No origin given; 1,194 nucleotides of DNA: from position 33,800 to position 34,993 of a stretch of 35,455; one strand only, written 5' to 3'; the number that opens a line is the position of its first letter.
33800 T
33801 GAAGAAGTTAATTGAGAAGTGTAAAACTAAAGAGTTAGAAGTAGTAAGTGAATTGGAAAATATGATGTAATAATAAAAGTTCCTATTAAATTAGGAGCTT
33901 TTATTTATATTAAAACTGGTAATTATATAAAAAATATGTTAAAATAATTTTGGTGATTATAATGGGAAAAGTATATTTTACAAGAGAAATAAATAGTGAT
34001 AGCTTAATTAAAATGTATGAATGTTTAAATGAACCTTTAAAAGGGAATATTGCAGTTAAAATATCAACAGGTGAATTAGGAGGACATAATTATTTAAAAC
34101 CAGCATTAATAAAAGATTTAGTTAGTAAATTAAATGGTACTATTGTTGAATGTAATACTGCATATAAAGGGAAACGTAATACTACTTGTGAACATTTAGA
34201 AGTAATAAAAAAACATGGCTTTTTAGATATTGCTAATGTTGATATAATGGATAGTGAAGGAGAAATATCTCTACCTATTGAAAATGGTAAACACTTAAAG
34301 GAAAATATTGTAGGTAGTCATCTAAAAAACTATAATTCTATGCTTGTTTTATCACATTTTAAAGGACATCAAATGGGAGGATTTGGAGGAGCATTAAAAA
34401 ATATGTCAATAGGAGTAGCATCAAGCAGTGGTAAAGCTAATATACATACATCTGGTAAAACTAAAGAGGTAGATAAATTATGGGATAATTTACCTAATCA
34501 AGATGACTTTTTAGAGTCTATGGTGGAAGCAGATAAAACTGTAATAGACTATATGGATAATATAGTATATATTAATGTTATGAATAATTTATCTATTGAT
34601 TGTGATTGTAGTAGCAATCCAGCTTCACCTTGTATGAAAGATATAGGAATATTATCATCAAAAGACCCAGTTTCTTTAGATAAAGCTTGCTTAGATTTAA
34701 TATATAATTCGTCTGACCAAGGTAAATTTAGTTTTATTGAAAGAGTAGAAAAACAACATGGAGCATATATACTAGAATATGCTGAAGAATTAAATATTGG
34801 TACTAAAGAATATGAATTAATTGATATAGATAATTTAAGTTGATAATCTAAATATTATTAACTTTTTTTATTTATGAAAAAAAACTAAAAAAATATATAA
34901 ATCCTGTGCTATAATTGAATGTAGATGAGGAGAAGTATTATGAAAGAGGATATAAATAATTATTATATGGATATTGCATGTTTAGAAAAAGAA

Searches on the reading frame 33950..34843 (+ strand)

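Call 33: search_protein_families(library=pfam, proteins=[window:33950-34843:+], max_evalue=0.001)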
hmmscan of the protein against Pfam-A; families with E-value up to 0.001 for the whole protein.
window:33950-34843:+ (297 aa): 1 family
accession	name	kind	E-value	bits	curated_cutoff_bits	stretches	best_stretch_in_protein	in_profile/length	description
PF04015.17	DUF362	-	2.5e-45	155.4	24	1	34-249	1-200/200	Domain of unknown function (DUF362)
